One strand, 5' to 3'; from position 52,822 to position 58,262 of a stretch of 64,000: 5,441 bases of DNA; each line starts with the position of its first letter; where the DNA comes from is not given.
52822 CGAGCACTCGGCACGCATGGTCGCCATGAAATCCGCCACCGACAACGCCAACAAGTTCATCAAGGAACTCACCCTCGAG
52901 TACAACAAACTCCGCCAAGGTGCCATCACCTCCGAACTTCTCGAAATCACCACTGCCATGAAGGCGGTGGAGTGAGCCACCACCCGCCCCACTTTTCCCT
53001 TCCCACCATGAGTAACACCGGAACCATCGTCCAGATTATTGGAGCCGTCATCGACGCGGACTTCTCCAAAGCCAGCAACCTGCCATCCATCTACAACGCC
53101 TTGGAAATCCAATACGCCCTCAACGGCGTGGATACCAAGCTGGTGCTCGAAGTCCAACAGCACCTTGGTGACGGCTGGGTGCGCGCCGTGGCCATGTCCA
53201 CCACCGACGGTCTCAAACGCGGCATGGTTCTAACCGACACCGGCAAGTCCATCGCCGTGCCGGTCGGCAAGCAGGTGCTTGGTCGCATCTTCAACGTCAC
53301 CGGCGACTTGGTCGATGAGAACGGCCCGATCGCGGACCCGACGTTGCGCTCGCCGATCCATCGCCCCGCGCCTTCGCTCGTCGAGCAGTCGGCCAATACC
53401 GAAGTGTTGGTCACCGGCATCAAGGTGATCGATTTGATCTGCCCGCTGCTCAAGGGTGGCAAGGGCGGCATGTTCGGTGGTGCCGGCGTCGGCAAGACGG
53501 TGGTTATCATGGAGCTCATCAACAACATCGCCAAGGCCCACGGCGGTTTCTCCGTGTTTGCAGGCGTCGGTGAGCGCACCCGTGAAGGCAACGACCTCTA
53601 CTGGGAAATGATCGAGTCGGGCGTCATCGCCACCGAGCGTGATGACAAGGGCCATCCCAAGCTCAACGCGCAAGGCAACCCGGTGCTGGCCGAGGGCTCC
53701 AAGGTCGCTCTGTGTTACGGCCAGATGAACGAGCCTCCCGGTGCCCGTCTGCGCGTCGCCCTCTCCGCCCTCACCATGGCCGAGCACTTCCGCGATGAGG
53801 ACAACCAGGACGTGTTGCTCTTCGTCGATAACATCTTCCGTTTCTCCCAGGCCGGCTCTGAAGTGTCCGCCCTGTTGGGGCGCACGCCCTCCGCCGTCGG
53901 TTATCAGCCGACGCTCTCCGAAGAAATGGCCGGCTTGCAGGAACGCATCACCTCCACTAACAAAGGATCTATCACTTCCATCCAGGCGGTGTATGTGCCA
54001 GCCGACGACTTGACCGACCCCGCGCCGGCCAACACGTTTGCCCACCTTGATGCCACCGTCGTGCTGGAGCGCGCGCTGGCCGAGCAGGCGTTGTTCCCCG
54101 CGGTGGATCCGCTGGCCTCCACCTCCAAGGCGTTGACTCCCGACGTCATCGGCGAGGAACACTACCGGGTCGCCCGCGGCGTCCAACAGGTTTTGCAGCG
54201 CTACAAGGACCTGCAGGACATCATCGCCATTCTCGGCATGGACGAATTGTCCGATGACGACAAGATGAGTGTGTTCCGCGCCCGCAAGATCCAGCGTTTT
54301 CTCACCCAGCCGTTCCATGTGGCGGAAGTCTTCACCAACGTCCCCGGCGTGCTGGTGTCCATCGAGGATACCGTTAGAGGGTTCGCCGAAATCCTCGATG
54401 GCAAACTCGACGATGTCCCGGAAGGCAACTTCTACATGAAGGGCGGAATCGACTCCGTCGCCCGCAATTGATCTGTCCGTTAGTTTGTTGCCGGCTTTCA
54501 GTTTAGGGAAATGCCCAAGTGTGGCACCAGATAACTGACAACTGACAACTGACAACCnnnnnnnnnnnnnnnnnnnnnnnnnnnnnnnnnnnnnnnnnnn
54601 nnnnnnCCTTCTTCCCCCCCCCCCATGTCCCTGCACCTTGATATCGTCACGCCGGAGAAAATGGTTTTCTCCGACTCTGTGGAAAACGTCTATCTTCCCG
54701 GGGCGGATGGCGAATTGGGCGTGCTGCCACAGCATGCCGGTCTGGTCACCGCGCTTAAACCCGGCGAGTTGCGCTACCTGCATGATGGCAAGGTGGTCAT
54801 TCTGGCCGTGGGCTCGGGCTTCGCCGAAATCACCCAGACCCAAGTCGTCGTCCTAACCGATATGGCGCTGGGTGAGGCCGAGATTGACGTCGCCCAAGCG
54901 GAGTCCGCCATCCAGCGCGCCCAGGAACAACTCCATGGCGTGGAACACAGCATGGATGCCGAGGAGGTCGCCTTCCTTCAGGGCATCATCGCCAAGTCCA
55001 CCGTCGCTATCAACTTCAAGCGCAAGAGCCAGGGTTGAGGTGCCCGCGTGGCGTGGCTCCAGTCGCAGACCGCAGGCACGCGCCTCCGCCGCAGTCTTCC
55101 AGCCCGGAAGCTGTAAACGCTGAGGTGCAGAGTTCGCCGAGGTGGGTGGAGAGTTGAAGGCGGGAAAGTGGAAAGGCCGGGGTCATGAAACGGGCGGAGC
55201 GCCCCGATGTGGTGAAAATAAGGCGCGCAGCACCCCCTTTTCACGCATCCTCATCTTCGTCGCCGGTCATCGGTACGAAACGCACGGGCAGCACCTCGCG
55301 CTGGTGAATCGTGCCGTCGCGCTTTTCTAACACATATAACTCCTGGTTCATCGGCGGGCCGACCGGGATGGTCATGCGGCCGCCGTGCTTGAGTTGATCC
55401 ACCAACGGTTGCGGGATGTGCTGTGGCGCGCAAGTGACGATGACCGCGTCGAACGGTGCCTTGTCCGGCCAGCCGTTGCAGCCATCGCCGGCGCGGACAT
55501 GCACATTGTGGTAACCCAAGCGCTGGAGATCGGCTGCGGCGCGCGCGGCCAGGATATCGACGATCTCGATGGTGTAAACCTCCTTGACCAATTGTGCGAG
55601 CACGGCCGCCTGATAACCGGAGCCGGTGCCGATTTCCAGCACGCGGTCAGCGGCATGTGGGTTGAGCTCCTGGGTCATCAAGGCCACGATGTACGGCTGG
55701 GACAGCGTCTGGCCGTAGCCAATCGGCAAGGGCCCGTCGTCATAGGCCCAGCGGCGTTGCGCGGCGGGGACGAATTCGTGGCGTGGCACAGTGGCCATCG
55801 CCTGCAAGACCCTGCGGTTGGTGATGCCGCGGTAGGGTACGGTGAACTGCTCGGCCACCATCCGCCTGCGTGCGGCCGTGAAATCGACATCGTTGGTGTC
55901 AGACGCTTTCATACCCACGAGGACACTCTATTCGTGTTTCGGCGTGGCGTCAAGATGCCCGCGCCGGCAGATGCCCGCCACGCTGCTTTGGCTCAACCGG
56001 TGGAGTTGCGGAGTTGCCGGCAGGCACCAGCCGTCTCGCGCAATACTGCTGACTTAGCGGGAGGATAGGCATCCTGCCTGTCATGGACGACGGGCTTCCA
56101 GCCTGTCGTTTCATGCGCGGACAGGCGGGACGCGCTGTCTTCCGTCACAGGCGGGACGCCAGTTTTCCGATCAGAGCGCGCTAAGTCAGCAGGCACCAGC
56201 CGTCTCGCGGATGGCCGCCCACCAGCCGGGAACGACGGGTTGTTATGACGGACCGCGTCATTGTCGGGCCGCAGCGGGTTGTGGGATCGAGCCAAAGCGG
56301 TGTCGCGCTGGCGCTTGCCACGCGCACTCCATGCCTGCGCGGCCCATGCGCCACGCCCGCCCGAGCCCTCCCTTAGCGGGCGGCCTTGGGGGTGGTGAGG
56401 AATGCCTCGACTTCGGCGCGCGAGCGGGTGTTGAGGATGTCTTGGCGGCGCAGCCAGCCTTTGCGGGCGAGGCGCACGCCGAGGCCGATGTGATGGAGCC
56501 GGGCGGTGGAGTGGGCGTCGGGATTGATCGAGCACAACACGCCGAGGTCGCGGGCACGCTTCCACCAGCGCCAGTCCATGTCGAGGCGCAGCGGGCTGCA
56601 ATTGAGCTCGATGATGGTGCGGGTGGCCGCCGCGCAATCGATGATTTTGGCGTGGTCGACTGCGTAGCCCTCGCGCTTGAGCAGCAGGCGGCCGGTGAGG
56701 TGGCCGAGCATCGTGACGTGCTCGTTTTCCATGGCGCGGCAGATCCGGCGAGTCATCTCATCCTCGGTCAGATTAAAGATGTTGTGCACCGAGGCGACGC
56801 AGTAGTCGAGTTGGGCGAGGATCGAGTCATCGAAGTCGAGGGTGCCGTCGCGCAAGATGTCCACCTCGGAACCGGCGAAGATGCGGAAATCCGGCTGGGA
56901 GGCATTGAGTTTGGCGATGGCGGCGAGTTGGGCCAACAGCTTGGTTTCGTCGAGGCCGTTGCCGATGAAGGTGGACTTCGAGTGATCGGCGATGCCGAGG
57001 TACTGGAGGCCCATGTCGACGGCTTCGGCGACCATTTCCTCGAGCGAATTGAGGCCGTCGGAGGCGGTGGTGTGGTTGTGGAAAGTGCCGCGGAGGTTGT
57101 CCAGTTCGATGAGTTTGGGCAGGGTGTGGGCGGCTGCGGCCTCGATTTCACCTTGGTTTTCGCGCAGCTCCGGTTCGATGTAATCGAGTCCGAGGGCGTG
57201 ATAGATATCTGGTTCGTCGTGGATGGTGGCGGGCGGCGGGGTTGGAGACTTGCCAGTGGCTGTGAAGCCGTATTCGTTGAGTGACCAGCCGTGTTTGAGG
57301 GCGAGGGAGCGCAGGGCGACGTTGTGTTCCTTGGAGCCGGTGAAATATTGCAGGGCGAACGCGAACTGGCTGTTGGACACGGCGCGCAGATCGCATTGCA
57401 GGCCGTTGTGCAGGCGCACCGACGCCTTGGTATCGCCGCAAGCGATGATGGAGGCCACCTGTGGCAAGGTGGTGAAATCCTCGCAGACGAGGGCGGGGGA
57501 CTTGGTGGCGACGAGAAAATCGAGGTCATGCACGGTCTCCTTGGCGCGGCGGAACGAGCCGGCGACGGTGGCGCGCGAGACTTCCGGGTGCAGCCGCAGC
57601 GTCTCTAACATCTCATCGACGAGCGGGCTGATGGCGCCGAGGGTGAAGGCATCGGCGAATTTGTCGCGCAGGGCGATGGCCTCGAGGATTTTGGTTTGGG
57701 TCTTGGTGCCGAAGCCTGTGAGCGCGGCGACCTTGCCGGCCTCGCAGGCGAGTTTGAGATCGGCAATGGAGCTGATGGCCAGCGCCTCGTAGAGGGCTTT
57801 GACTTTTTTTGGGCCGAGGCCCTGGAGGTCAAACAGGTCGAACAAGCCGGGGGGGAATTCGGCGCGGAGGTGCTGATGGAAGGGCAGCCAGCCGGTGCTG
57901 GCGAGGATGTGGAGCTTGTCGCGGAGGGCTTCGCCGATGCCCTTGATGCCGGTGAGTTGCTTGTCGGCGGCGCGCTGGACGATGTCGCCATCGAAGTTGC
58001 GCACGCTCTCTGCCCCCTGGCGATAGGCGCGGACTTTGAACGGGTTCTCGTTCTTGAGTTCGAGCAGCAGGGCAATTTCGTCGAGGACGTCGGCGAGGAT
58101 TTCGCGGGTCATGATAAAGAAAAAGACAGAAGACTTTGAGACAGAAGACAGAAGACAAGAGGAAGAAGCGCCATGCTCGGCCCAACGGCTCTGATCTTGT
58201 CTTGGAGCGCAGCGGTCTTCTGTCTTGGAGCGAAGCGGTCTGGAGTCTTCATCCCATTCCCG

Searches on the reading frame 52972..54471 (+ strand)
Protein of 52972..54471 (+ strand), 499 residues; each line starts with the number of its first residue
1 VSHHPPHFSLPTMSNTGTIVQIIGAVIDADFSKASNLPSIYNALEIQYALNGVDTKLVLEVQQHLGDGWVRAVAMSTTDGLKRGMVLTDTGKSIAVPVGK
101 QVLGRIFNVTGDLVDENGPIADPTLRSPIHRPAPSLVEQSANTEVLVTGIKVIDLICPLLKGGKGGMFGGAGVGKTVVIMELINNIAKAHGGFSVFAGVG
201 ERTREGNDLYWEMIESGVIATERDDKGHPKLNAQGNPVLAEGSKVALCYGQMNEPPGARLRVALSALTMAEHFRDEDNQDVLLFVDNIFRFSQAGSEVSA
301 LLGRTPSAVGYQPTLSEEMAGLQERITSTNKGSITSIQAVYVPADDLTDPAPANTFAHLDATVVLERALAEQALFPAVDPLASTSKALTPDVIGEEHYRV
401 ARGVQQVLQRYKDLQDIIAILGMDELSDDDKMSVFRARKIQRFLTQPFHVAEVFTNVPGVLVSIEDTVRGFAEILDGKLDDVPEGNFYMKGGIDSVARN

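Call 27: search_protein_families(library=pfam, proteins=[window:52972-54471:+])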
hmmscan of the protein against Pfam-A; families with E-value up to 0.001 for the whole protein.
window:52972-54471:+ (499 aa): 4 families
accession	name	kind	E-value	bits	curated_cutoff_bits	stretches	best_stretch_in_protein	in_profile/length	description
PF00006.31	ATP-synt_ab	-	1.4e-64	218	29.5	1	149-385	1-213/213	ATP synthase alpha/beta family, nucleotide-binding domain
PF02874.29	ATP-synt_ab_N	-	1.1e-15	58.4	20.9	1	19-91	1-69/69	ATP synthase alpha/beta family, beta-barrel domain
PF22919.1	ATP-synt_VA_C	-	2.4e-15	56.8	24.7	1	390-459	5-76/101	C-terminal domain of V and A type ATP synthase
PF13191.12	AAA_16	-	0.00058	20.8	32.6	0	169-306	31-159/167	AAA ATPase domain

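Call 31: find_homologous_proteins(query=window:52972-54471:+, max_evalue=1e-100)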
Query window:52972-54471:+ (499 aa): 8000 proteins with E <= 1e-100 among 8000 candidates; the best 120 are listed.
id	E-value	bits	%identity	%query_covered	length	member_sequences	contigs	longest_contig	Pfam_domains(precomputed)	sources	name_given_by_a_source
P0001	0.0e+0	1013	93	98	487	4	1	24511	PF02874.30,PF00006.32,PF22919.2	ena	-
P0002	9.9e-294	992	90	98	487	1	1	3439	PF02874.30,PF00006.32,PF22919.2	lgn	-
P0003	1.5e-292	989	92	97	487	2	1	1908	PF02874.30,PF00006.32,PF22919.2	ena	-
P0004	2.0e-292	988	90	98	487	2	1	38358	PF02874.30,PF00006.32,PF22919.2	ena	-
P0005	4.7e-292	987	90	98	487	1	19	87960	PF02874.30,PF00006.32,PF22919.2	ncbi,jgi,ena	jgi:F-type H+-transporting ATPase subunit beta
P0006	2.1e-291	985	91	98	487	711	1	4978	PF02874.30,PF00006.32,PF22919.2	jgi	-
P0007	7.3e-291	983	90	98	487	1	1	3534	PF02874.30,PF00006.32,PF22919.2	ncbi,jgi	jgi:F-type H+-transporting ATPase subunit beta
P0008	1.3e-290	982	91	98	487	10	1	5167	PF02874.30,PF00006.32,PF22919.2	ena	-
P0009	3.7e-290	981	90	98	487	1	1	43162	PF02874.30,PF00006.32,PF22919.2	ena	-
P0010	1.1e-289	979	90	98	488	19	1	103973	PF02874.30,PF00006.32,PF22919.2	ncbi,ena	-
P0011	1.5e-289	979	89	98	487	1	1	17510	PF02874.30,PF00006.32,PF22919.2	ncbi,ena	-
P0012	4.6e-289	977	90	98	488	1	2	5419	PF02874.30,PF00006.32,PF22919.2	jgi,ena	jgi:F-type H+-transporting ATPase subunit beta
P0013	1.1e-288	976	89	98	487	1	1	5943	PF02874.30,PF00006.32,PF22919.2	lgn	-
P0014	1.2e-288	976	89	98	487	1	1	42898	PF02874.30,PF00006.32,PF22919.2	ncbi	-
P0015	1.3e-288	976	88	98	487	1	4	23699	PF02874.30,PF00006.32,PF22919.2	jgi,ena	jgi:F-type H+-transporting ATPase subunit beta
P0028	1.3e-287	972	90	98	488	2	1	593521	PF02874.30,PF00006.32,PF22919.2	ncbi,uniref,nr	ncbi:F0F1 ATP synthase subunit beta [Luteolibacter sp. GHJ8]|uniref:ATP synthase subunit beta n=1 Ta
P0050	1.5e-285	965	88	98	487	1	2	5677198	PF02874.30,PF00006.32,PF22919.2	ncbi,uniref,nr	ncbi:ATP synthase subunit beta [Haloferula helveola]|uniref:ATP synthase subunit beta n=1 Tax=Halofe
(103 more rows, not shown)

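Call 32: find_encoding_contigs(protein=P0001, flank=10000, max_places=2)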
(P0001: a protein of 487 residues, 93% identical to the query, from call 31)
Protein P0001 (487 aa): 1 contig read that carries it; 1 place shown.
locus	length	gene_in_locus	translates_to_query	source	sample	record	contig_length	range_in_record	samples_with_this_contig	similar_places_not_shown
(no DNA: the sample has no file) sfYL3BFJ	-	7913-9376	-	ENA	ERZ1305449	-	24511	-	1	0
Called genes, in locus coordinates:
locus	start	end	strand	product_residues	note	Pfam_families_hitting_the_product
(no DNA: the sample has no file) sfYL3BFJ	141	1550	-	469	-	PF25967:RND-MFP_C (weak)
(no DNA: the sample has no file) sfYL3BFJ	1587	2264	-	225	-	-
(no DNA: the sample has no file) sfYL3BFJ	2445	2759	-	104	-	PF00216:Bac_DNA_binding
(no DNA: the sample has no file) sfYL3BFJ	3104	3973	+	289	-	PF00119:ATP-synt_A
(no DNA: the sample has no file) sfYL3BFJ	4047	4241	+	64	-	PF00137:ATP-synt_C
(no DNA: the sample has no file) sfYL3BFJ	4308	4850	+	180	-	PF00430:ATP-synt_B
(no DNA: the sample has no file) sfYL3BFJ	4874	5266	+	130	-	PF00213:OSCP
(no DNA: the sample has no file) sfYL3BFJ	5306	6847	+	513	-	PF02874:ATP-synt_ab_N, PF00006:ATP-synt_ab, PF00306:ATP-synt_ab_C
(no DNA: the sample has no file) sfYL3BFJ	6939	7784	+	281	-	PF00231:ATP-synt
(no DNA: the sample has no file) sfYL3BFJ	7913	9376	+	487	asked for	PF02874:ATP-synt_ab_N, PF00006:ATP-synt_ab, PF22919:ATP-synt_VA_C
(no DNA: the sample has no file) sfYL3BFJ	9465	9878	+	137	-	PF02823:ATP-synt_DE_N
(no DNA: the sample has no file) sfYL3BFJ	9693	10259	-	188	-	-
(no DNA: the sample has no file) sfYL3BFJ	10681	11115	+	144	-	-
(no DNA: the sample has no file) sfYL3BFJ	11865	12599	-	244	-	-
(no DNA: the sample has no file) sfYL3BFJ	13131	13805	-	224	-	PF13412:HTH_24 (faint)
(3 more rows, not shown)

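Call 33: find_encoding_contigs(protein=P0005, flank=10000, max_places=2)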
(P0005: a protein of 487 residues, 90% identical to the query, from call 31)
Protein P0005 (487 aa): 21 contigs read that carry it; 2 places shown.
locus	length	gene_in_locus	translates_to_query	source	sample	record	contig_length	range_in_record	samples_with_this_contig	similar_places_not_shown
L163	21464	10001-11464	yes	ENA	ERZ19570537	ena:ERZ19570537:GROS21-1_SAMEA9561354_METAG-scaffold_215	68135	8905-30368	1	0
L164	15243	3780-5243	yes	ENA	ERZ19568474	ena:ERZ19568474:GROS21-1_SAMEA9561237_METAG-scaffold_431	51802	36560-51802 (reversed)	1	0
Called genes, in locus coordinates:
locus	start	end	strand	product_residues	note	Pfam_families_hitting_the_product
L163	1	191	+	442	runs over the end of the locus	PF00364:Biotin_lipoyl, PF25997:BSH_YhbJ (weak), PF02817:E3_binding, PF00198:2-oxoacid_dh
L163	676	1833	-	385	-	PF13243:SQHop_cyclase_C (faint)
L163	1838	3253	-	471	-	PF25967:RND-MFP_C, PF25989:YknX_C (faint)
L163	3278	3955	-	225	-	-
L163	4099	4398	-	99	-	PF00216:Bac_DNA_binding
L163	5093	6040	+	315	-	PF00119:ATP-synt_A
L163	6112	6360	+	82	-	PF00137:ATP-synt_C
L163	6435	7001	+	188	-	PF00430:ATP-synt_B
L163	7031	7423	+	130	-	PF00213:OSCP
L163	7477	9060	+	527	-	-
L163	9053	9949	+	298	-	PF00231:ATP-synt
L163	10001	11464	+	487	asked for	PF02874:ATP-synt_ab_N, PF00006:ATP-synt_ab, PF22919:ATP-synt_VA_C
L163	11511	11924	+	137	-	PF02823:ATP-synt_DE_N, PF00401:ATP-synt_DE (weak)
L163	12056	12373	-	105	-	-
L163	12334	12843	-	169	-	-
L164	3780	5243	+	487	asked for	PF02874:ATP-synt_ab_N, PF00006:ATP-synt_ab, PF22919:ATP-synt_VA_C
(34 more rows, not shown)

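Call 34: find_encoding_contigs(protein=P0028, flank=10000, max_places=1)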
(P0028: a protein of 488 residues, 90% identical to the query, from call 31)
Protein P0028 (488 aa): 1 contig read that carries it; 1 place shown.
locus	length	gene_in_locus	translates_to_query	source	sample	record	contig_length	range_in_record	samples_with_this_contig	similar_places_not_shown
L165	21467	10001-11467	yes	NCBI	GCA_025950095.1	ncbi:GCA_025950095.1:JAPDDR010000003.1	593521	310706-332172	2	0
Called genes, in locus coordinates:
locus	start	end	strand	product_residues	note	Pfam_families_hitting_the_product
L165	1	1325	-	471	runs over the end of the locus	PF25967:RND-MFP_C (weak)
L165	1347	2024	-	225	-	-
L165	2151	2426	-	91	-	PF00216:Bac_DNA_binding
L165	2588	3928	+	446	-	PF05708:Peptidase_C92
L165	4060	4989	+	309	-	PF00119:ATP-synt_A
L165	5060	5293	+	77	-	PF00137:ATP-synt_C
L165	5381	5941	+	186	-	PF00430:ATP-synt_B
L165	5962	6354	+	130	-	PF00213:OSCP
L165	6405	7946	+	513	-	PF02874:ATP-synt_ab_N, PF00006:ATP-synt_ab, PF00306:ATP-synt_ab_C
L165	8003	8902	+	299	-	PF00231:ATP-synt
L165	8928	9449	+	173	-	PF14366:DUF4410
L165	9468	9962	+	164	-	-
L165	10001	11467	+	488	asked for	PF02874:ATP-synt_ab_N, PF00006:ATP-synt_ab, PF22919:ATP-synt_VA_C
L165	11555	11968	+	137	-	PF02823:ATP-synt_DE_N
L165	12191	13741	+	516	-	-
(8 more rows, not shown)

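Call 35: find_encoding_contigs(protein=P0050, flank=10000, max_places=1)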
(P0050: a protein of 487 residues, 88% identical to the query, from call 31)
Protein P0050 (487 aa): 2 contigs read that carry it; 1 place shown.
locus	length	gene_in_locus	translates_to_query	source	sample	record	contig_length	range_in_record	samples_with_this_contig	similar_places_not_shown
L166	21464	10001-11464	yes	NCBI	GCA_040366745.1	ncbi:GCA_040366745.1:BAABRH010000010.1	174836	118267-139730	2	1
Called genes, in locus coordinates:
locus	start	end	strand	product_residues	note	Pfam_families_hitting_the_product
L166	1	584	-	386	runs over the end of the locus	PF13243:SQHop_cyclase_C (faint)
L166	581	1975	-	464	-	PF25967:RND-MFP_C (weak)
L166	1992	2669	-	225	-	-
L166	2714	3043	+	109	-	PF05154:TM2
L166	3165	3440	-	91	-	PF00216:Bac_DNA_binding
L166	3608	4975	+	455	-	PF05708:Peptidase_C92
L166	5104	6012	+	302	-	PF00119:ATP-synt_A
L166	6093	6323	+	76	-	PF00137:ATP-synt_C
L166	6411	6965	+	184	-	PF00430:ATP-synt_B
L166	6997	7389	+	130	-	PF00213:OSCP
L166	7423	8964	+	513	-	PF02874:ATP-synt_ab_N (weak), PF00006:ATP-synt_ab, PF00306:ATP-synt_ab_C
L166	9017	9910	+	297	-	PF00231:ATP-synt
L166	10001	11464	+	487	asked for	PF02874:ATP-synt_ab_N, PF00006:ATP-synt_ab, PF22919:ATP-synt_VA_C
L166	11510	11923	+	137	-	PF02823:ATP-synt_DE_N, PF00401:ATP-synt_DE (weak)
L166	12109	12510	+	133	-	PF13451:zf_Tbcl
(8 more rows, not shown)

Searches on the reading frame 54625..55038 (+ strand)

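Call 27: search_protein_families(library=pfam, proteins=[window:54625-55038:+])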
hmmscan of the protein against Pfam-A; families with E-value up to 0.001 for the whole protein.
window:54625-55038:+ (137 aa): 2 families
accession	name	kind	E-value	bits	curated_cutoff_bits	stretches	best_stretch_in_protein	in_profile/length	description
PF02823.21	ATP-synt_DE_N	-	1.9e-26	92.3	27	1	3-81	1-80/80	ATP synthase, Delta/Epsilon chain, beta-sandwich domain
PF00401.25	ATP-synt_DE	-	0.00025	21.6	24.6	1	86-111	2-28/47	ATP synthase, Delta/Epsilon chain, long alpha-helix domain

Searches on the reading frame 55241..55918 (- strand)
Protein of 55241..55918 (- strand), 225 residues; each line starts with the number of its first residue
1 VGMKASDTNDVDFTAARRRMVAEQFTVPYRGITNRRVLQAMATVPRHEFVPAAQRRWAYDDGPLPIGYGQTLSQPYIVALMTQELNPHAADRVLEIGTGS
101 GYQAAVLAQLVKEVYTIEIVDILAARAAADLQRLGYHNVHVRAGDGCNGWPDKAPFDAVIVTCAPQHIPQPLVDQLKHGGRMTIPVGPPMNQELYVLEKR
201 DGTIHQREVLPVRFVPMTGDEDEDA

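Call 27: search_protein_families(library=pfam, proteins=[window:55241-55918:-])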
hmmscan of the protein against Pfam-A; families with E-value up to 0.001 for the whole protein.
window:55241-55918:- (225 aa): 9 families
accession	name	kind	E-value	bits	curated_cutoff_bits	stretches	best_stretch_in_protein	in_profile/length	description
PF01135.25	PCMT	-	6e-63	212.8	20.3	1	30-221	14-209/210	Protein-L-isoaspartate(D-aspartate) O-methyltransferase (PCMT)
PF13649.12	Methyltransf_25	-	9.2e-09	36.3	27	1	93-174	1-83/97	Methyltransferase domain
PF13847.12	Methyltransf_31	-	7.7e-08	32.6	27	1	88-171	2-90/145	Methyltransferase domain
PF08241.18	Methyltransf_11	-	4.8e-07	30.8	21.2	1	94-171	1-76/95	Methyltransferase domain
PF00398.26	RrnaAD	-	2.4e-06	27.3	24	1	78-176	19-119/263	Ribosomal RNA adenine dimethylase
PF13489.12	Methyltransf_23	-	3.7e-05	24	27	1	88-172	21-98/164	Methyltransferase domain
PF08242.18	Methyltransf_12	-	0.00015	22.8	30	1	94-171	1-81/98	Methyltransferase domain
PF05175.20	MTS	-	0.0002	21.5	23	1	79-161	21-104/170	Methyltransferase small domain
PF01189.24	Methyltr_RsmB-F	-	0.0005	20.2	27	1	84-161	3-85/199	16S rRNA methyltransferase RsmB/F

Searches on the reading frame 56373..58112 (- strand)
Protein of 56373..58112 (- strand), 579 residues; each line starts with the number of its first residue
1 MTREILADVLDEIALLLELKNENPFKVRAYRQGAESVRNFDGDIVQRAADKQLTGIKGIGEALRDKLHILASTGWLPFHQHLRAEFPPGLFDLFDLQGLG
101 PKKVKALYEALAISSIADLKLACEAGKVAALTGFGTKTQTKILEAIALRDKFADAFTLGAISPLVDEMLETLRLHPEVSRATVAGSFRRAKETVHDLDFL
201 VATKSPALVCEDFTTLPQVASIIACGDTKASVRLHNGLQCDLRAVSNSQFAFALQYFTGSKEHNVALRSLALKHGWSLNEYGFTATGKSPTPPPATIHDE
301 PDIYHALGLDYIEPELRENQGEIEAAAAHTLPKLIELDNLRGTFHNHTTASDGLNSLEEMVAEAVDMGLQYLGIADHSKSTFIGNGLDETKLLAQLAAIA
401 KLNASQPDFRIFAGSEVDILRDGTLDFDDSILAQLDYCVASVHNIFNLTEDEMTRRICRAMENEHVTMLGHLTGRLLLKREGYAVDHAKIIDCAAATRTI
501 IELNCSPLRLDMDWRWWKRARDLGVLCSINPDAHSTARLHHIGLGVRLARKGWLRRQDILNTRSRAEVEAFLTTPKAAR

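Call 27: search_protein_families(library=pfam, proteins=[window:56373-58112:-])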
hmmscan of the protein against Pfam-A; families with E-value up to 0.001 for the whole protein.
window:56373-58112:- (579 aa): 4 families
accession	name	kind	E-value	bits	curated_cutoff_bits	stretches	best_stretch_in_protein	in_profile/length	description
PF14791.11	DNA_pol_B_thumb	-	5.5e-22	77.8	25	1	253-318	1-63/63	DNA polymerase beta thumb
PF14716.13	HHH_8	-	4.3e-17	62.7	30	1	4-74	4-71/73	Helix-hairpin-helix domain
PF14520.12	HHH_5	-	3.5e-10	40.6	27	1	92-146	3-55/57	Helix-hairpin-helix domain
PF02811.25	PHP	-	3e-08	34.6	26.4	1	344-475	2-128/164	PHP domain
